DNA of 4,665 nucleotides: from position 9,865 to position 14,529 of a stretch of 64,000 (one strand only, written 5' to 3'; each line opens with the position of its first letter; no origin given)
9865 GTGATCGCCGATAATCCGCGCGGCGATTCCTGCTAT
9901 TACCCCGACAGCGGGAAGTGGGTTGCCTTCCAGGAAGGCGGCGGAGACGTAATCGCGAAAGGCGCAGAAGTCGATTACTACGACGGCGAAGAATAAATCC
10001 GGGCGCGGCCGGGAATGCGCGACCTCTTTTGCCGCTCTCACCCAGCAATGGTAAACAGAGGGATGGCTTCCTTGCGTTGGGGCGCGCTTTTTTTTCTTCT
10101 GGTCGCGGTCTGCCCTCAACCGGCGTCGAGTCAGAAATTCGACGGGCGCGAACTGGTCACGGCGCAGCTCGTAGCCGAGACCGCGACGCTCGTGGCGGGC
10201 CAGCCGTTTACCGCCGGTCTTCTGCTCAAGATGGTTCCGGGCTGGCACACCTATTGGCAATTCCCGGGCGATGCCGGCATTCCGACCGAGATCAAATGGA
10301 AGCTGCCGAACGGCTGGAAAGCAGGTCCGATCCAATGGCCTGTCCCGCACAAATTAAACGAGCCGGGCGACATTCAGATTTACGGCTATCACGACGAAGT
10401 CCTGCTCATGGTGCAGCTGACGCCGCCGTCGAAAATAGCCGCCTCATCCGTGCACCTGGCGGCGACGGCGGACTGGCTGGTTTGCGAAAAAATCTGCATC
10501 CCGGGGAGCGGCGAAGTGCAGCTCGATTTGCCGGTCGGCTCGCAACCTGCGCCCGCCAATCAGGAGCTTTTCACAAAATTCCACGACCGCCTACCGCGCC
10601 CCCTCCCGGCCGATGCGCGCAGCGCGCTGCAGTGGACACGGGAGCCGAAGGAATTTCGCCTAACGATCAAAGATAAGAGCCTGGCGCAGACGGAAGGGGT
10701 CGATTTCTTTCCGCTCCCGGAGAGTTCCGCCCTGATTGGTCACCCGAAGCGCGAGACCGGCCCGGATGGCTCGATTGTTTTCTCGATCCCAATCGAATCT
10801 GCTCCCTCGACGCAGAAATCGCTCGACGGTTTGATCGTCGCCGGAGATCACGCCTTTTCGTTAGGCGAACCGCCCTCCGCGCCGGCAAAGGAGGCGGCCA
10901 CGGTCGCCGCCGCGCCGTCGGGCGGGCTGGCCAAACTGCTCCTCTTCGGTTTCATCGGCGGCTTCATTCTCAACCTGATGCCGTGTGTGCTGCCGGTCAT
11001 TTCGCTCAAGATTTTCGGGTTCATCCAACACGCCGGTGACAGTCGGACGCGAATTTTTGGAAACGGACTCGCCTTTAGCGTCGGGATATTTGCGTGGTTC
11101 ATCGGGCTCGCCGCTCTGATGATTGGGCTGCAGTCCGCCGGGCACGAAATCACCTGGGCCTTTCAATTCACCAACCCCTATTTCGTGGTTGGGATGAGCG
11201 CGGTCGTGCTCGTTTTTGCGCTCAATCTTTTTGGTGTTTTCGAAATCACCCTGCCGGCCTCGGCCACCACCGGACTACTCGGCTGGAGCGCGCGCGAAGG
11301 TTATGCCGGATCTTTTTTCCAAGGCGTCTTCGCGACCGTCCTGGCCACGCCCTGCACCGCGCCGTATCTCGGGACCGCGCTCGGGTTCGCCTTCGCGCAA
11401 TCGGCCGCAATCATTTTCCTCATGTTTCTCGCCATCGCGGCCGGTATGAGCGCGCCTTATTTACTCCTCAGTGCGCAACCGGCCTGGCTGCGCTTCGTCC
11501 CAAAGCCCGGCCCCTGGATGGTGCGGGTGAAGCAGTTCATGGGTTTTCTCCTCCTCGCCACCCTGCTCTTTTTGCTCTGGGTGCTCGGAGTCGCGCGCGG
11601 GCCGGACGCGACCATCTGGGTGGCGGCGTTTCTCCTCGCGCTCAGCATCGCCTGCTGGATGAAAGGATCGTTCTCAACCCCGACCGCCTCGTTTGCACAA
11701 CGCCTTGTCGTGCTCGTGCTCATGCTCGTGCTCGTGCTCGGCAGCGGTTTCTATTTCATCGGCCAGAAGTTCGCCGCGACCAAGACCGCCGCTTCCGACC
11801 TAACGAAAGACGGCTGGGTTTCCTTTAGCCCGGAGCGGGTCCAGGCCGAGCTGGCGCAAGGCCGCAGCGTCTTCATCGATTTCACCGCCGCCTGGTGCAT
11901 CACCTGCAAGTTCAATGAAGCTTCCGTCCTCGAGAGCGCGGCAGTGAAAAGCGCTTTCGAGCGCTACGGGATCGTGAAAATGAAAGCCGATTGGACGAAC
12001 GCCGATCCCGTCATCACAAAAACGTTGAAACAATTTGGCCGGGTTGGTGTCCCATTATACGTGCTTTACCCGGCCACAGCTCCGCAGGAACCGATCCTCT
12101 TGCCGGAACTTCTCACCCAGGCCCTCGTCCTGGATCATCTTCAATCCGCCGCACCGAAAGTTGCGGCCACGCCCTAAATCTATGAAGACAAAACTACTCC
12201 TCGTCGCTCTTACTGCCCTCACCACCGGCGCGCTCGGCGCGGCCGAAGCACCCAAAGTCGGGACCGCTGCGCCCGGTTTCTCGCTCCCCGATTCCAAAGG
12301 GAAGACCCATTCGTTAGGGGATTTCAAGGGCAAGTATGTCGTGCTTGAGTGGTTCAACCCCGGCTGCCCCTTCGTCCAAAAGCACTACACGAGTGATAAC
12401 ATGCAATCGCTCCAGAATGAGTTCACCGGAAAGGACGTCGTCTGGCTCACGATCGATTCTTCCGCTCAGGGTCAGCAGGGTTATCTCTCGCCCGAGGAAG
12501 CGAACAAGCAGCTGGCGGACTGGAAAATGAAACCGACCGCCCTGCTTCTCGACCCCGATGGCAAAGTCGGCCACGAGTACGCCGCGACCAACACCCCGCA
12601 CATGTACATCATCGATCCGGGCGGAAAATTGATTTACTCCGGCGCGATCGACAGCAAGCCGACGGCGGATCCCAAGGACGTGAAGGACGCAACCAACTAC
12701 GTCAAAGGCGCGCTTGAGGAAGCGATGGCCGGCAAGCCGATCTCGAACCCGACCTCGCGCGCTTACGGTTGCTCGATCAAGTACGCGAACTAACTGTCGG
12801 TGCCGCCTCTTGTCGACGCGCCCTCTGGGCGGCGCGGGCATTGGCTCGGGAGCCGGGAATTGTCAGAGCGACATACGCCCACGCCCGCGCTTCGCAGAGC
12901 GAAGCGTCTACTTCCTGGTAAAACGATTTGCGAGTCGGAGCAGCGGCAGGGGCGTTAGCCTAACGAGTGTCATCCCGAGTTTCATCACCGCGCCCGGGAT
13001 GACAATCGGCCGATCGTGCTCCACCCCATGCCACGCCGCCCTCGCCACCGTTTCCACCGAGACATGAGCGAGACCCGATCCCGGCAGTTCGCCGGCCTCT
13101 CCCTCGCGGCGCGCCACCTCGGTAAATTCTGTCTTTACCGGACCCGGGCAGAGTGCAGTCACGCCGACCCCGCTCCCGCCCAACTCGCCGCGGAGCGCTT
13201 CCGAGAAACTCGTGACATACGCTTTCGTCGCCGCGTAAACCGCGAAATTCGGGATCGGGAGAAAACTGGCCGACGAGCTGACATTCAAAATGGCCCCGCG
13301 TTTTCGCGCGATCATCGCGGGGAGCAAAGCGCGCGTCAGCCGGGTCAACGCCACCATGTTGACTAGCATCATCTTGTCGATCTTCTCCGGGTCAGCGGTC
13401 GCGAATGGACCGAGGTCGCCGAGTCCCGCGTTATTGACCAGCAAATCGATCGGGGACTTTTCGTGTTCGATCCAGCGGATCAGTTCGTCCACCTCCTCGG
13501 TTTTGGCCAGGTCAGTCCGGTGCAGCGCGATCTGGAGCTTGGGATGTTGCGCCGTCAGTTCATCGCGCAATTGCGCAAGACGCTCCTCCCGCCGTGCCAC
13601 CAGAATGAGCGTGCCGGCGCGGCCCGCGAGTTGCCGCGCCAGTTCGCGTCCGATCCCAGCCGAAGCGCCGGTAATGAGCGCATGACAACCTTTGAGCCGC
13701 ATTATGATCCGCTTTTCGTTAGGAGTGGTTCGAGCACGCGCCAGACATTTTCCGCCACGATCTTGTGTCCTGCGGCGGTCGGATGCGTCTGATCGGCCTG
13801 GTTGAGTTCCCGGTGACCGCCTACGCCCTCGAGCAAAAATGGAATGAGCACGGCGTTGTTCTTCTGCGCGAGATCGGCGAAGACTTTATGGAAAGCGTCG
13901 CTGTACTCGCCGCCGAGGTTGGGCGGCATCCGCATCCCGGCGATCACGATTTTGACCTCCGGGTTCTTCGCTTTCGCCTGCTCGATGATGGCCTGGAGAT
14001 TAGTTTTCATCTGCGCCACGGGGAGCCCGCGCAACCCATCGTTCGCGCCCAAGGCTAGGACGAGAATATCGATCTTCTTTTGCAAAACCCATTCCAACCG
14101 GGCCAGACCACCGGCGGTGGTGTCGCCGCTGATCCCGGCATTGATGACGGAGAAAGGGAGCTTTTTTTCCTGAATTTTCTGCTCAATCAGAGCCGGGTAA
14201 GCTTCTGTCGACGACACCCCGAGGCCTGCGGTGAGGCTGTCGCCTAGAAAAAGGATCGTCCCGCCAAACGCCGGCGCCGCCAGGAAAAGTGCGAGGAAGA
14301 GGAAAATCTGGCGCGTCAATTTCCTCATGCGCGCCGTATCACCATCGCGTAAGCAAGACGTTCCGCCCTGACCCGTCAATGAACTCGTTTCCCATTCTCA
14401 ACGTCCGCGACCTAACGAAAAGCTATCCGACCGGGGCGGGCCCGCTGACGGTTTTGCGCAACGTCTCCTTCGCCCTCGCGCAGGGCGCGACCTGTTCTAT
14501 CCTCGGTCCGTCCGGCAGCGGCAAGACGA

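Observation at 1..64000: Hyper-abundant, strand-symmetric 9-mer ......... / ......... spread through the whole window (about one per 850 bp)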

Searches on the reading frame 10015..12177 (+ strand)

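Call 8: search_protein_families(library=ncbifam, proteins=[window:10015-12177:+])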
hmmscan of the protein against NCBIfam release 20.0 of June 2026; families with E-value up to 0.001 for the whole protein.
window:10015-12177:+ (720 aa): 3 families
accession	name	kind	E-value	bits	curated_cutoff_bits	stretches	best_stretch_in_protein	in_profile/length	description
NF001419.0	PRK00293.1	subfamily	2.6e-42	145.2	330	1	297-687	160-546/574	protein-disulfide reductase DsbD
NF045694.1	seleno_TsoB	exception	3.6e-37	127.7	805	1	303-684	179-542/572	rhodanese/DsbD fusion-like selenoprotein TsoB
NF040495.1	tranport_ArsG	equivalog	0.00016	21.1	200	1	312-479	10-176/225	aromatic aminobenezylarsenical efflux permease ArsG family transporter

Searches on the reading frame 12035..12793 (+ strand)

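Call 24: search_protein_families(library=pfam, proteins=[window:12035-12793:+])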
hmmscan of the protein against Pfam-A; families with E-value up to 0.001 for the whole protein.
window:12035-12793:+ (252 aa): 2 families
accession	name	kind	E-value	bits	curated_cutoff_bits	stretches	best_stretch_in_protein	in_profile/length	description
PF00578.27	AhpC-TSA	-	2.8e-14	53.6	26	1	75-201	1-123/124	AhpC/TSA family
PF08534.16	Redoxin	-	7.4e-12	45.7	26.6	1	74-218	1-146/148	Redoxin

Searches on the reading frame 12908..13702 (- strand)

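Call 24: search_protein_families(library=pfam, proteins=[window:12908-13702:-])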
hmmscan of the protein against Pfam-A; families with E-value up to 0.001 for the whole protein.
window:12908-13702:- (264 aa): 6 families
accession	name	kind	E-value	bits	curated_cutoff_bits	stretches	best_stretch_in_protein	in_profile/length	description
PF00106.31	adh_short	-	1.6e-52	178.3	26.6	1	7-198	2-191/195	short chain dehydrogenase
PF13561.12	adh_short_C2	-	2.3e-32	112.9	27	1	12-198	1-185/236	Enoyl-(Acyl carrier protein) reductase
PF08659.16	KR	-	9.4e-18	65.2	22.6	1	8-172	3-165/180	KR domain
PF01370.27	Epimerase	-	9.2e-06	25.7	20.9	1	8-173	1-159/240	NAD dependent epimerase/dehydratase family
PF13460.12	NAD_binding_10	-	4.9e-05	23.7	27.2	1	12-225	1-179/184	NAD(P)H-binding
PF02719.21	Polysacc_synt_2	-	0.00036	20.3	20.2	1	9-79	2-74/293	Polysaccharide biosynthesis protein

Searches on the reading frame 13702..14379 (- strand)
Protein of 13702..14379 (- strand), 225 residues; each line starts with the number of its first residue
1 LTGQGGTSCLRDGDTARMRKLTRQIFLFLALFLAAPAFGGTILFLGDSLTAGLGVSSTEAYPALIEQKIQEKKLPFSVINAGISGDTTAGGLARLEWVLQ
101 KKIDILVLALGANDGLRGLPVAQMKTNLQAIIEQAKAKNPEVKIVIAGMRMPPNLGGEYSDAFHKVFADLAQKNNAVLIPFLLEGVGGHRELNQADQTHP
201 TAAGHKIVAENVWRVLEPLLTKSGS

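Call 24: search_protein_families(library=pfam, proteins=[window:13702-14379:-])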
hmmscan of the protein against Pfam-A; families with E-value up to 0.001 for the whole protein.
window:13702-14379:- (225 aa): 5 families
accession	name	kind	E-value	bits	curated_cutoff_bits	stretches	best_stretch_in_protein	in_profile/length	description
PF13472.12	Lipase_GDSL_2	-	2.8e-32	113.1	32.9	1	44-207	1-178/178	GDSL-like Lipase/Acylhydrolase family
PF00657.28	Lipase_GDSL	-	1.2e-21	78.3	23.6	1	42-211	1-207/208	GDSL-like Lipase/Acylhydrolase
PF25182.1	NonGDSL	-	1.2e-06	28.4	80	1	42-139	30-131/220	Non-GDSL lipase-like family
PF04311.20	DUF459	-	2.3e-05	24.3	27.2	0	41-116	1-73/197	Protein of unknown function (DUF459)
PF17182.10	OSK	-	0.001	18.8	27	0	83-148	52-114/202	OSK domain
